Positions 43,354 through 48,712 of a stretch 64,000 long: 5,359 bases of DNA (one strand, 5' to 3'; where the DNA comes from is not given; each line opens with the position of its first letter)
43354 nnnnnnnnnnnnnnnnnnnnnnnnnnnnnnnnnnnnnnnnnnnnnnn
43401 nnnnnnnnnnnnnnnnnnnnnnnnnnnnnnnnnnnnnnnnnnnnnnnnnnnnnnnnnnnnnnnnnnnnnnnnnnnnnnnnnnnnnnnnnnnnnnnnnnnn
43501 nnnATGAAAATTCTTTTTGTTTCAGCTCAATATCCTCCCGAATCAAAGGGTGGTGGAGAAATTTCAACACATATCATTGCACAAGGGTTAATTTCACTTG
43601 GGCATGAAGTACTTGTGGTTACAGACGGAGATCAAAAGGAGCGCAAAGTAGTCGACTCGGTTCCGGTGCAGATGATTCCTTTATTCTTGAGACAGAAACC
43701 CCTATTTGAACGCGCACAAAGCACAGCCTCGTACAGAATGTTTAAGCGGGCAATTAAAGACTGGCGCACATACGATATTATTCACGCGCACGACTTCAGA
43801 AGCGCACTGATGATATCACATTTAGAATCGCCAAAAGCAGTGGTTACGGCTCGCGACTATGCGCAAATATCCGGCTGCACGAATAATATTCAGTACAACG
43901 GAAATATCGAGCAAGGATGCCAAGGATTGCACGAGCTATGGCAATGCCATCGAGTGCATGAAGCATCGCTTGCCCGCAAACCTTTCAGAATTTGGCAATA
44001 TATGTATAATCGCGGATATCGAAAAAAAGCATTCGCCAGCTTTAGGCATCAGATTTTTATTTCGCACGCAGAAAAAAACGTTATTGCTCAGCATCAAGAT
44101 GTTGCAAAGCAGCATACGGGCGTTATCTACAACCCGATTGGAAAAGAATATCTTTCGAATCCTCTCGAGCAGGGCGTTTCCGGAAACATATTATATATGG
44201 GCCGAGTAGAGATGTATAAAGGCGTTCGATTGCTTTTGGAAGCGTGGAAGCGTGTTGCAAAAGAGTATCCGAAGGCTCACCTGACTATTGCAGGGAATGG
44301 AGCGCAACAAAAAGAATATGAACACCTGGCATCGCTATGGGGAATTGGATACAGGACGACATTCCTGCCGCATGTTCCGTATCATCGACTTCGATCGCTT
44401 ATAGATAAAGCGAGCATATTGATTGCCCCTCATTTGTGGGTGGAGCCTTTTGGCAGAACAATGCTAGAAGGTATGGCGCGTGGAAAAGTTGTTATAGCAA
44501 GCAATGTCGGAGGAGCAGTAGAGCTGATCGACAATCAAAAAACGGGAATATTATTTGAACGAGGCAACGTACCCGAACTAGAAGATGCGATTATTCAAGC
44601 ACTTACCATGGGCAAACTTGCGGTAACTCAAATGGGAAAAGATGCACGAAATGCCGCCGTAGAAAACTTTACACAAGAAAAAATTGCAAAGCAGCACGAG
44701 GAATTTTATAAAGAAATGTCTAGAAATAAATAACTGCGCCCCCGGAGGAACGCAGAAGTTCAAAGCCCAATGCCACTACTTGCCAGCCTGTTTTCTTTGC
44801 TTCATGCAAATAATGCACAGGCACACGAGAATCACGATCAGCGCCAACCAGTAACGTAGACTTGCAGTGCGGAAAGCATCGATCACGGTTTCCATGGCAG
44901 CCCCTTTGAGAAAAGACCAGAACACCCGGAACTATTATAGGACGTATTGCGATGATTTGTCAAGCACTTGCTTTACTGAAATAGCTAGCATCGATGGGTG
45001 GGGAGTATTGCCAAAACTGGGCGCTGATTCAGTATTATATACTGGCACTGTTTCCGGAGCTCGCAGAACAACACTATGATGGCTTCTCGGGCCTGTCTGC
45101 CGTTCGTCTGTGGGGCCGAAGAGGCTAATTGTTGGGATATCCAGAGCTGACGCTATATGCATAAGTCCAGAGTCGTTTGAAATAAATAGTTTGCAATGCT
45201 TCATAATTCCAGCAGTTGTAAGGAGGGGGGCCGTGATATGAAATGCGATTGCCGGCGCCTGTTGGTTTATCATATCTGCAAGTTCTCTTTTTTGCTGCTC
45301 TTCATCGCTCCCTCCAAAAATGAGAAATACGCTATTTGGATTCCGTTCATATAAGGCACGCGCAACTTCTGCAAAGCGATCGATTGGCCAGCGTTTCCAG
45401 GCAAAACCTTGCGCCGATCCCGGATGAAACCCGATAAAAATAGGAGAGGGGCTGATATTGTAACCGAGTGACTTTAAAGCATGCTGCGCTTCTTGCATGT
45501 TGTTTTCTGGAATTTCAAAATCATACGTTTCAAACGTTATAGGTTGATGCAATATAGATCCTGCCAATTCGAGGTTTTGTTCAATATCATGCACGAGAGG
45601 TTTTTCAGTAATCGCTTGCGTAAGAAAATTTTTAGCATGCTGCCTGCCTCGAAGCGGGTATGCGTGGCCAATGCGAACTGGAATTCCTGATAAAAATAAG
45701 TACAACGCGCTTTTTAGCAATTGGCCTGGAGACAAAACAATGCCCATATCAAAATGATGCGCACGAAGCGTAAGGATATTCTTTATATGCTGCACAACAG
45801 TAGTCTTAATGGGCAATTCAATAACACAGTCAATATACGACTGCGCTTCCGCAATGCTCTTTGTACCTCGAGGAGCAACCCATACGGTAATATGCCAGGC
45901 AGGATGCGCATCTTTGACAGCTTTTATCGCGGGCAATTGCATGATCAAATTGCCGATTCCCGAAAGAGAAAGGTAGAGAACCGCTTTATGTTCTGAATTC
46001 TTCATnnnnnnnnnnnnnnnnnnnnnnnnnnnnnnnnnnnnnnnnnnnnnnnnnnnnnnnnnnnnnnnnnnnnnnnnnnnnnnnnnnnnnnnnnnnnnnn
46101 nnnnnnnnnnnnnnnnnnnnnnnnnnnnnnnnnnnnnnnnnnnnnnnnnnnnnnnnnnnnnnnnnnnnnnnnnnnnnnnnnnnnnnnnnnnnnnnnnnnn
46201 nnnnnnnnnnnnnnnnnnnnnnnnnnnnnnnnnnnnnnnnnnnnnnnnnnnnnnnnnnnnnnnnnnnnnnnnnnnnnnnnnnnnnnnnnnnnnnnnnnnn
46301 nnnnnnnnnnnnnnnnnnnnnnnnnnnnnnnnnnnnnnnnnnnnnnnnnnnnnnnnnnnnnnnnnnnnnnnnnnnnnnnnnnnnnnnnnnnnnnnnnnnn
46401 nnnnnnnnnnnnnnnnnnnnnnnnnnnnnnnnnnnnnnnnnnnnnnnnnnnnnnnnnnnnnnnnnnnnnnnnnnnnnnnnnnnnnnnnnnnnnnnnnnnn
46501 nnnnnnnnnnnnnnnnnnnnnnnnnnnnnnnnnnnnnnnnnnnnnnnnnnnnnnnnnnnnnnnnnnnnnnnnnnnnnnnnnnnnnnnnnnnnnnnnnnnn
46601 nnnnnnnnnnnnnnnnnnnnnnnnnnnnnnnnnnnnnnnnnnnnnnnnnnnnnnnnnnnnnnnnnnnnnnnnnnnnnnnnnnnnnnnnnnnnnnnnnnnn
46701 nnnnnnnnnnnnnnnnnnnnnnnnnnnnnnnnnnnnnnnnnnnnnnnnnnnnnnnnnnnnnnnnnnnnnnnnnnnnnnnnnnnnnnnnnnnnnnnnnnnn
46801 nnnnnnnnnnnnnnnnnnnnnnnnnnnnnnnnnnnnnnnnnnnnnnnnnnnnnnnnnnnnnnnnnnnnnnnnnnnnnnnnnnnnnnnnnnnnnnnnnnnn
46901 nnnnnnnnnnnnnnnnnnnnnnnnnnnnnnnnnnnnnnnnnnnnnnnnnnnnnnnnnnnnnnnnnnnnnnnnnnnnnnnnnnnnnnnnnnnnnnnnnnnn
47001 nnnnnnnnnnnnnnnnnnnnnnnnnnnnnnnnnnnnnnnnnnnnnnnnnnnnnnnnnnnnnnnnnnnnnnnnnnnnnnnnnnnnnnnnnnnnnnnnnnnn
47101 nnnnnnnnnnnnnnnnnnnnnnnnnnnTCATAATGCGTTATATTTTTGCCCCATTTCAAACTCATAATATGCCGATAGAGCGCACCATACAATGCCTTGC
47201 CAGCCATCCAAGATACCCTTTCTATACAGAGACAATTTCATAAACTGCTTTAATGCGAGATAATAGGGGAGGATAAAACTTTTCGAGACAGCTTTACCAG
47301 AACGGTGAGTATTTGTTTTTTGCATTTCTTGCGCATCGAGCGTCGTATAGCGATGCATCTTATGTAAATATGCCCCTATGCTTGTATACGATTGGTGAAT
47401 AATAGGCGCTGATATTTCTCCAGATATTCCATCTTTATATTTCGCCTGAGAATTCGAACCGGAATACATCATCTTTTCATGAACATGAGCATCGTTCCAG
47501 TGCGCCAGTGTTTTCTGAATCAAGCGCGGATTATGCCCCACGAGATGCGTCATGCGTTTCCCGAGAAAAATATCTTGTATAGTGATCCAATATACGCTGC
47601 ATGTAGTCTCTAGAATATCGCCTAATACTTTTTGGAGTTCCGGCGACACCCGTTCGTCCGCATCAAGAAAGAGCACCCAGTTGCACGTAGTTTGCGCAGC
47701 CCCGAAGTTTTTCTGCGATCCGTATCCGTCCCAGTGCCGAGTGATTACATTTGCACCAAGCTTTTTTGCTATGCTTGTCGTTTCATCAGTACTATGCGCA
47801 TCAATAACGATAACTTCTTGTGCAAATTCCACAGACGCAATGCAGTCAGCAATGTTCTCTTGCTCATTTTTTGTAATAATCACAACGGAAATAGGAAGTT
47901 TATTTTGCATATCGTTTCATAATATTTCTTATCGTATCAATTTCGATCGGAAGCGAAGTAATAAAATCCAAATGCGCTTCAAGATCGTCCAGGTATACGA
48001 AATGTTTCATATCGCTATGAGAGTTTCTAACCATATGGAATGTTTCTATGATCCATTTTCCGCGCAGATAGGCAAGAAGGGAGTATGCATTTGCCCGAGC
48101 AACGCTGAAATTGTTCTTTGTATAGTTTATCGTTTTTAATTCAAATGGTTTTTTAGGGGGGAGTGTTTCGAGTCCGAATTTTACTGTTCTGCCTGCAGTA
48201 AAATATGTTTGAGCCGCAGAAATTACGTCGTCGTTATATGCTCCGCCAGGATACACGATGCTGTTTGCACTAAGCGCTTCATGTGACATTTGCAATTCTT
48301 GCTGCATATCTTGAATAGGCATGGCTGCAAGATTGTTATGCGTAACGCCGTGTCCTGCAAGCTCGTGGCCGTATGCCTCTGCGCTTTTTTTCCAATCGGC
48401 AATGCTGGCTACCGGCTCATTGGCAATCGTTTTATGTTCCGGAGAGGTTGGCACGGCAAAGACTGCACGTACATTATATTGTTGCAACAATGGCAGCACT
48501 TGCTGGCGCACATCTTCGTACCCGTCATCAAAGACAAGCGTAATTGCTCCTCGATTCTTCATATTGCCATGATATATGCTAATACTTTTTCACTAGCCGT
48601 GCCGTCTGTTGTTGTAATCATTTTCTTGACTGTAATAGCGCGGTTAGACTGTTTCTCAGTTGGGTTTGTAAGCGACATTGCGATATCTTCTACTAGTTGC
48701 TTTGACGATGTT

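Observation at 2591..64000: Very dense cluster of GT-C glycosyltransferases with polyprenol-phosphate-sugar synthases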

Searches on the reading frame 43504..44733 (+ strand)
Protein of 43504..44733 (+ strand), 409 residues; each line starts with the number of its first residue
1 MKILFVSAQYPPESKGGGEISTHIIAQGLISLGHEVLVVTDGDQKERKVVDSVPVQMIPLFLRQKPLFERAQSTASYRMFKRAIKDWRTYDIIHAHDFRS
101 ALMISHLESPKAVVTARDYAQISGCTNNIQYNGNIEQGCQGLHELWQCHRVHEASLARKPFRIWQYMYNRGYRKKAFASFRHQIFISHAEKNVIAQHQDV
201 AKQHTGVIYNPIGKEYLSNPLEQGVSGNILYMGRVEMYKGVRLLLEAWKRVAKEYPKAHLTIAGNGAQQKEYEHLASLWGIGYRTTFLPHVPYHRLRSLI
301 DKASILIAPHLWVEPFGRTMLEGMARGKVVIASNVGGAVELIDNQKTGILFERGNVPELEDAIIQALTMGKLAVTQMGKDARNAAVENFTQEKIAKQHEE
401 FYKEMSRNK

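Call 6: search_protein_families(library=pfam, proteins=[window:43504-44733:+], max_evalue=0.001)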
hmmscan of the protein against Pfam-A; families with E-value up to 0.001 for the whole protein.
window:43504-44733:+ (409 aa): 7 families
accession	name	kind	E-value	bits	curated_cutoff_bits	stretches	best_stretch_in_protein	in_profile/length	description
PF00534.26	Glycos_transf_1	-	7.2e-36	123.7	26.4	1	229-382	18-170/172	Glycosyl transferases group 1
PF13692.12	Glyco_trans_1_4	-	2e-30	106.3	27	1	228-368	3-141/142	Glycosyl transferases group 1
PF13439.12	Glyco_transf_4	-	5.4e-15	56.3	28.5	1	16-212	2-166/170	Glycosyltransferase Family 4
PF13579.12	Glyco_trans_4_4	-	4.2e-09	37.4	29.7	1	16-162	1-117/158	Glycosyl transferase 4-like domain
PF20706.3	GT4-conflict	-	3.4e-06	26.7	26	1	223-357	194-335/385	Family 4 Glycosyltransferase in conflict systems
PF13524.12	Glyco_trans_1_2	-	4.1e-06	27.3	25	1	242-397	3-141/144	Glycosyl transferase-like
PF08323.17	Glyco_transf_5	-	0.00028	21.1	22.7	0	68-136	92-175/239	Starch synthase catalytic domain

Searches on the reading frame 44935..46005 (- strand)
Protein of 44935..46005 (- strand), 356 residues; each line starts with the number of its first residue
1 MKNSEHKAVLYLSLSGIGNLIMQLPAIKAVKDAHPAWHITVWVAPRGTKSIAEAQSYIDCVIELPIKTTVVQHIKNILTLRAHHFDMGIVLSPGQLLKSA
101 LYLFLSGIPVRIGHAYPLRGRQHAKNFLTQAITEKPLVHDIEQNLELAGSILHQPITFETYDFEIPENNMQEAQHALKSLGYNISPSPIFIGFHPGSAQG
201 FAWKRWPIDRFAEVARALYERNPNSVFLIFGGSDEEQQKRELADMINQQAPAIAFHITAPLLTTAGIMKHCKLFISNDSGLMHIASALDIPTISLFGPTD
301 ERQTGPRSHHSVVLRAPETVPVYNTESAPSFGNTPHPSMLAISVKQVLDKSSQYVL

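Call 6: search_protein_families(library=pfam, proteins=[window:44935-46005:-], max_evalue=0.001)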
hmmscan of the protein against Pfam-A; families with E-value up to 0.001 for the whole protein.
window:44935-46005:- (356 aa): 1 family
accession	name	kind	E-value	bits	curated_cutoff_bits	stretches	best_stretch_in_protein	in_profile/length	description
PF01075.23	Glyco_transf_9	-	2.1e-37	129.2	22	1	79-317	7-230/247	Glycosyltransferase family 9 (heptosyltransferase)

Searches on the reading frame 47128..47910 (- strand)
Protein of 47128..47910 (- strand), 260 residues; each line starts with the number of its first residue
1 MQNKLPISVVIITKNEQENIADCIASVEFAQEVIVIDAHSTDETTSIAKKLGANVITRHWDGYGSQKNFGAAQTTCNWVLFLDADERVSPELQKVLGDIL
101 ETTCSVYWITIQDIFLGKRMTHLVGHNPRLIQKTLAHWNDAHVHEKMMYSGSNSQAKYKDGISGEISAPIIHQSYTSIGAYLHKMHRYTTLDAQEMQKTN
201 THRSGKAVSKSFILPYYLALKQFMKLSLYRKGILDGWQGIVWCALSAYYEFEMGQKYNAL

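Call 6: search_protein_families(library=pfam, proteins=[window:47128-47910:-], max_evalue=0.001)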
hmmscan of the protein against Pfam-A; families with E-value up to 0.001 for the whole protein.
window:47128-47910:- (260 aa): 3 families
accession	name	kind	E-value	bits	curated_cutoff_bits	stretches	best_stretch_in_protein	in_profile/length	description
PF00535.33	Glycos_transf_2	-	3.5e-22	79.5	23.3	1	8-142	1-148/168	Glycosyl transferase family 2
PF10111.15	Glyco_tranf_2_2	-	5.7e-05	23.2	27.3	1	8-91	1-97/276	Glycosyltransferase like family 2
PF13704.12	Glyco_tranf_2_4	-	0.00019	22.3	27.5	1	30-86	19-82/98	Glycosyl transferase family 2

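Call 21: search_protein_families(library=ncbifam, proteins=[window:47128-47910:-], max_evalue=0.001)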
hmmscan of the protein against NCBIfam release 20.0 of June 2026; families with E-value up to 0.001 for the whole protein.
window:47128-47910:- (260 aa): 11 families
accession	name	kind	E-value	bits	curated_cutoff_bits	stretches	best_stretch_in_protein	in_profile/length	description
TIGR04283.1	glyco_like_mftF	equivalog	2.3e-18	66.6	182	1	7-101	1-98/221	TIGR04283 family arsenosugar biosynthesis glycosyltransferase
TIGR04182.1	glyco_TIGR04182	equivalog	1.3e-11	44.5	325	1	7-93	2-90/293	S-layer glycoprotein N-glycosyltransferase AglJ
NF010496.0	PRK13915.1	equivalog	4.6e-10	39.1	262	1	4-86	30-127/307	glucosyl-3-phosphoglycerate synthase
TIGR04195.1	S_glycosyl_SunS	equivalog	8.5e-10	38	350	1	7-91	59-147/421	SunS family peptide S-glycosyltransferase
NF007482.0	PRK10073.1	equivalog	1e-07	31.3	423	1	2-99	3-109/334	glycosyltransferase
TIGR03965.1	mycofact_glyco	equivalog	2e-07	30.3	280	1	7-95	76-175/467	mycofactocin biosynthesis glycosyltransferase MftF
NF041875.1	EPS_EpsD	equivalog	1.1e-05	25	370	1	7-92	1-96/325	exopolysaccharide biosynthesis glycosyltransferase EpsD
NF041391.1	DPhHxTase_Halo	equivalog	1.7e-05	24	375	1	14-86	4-79/213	dolichyl-phosphate hexose transferase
NF045692.1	OglycostaseCruG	equivalog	0.00016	20.7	600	1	7-92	43-144/386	2'-O-glycosyltransferase CruG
NF050050.1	ProtGlycPglI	equivalog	0.00033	20.1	500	1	7-91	4-99/306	GalNAc(5)-diNAcBac-PP-undecaprenol beta-1,3-glucosyltransferase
NF047683.1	TeichurnBiosyTuaG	equivalog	0.00063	19.5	400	1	3-94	4-106/252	teichuronic acid biosynthesis protein TuaG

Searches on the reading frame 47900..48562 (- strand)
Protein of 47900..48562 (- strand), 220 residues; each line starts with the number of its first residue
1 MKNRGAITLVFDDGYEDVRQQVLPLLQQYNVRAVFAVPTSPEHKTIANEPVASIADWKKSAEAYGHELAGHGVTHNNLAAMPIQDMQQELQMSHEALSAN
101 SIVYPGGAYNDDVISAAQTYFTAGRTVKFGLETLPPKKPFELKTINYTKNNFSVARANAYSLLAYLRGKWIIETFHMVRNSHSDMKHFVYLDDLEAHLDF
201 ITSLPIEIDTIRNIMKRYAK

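Call 6: search_protein_families(library=pfam, proteins=[window:47900-48562:-], max_evalue=0.001)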
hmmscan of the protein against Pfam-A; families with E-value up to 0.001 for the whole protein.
window:47900-48562:- (220 aa): 1 family
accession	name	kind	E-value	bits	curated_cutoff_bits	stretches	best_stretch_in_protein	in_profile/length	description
PF01522.26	Polysacc_deac_1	-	2.2e-17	63.6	23.1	1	4-118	6-117/124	Polysaccharide deacetylase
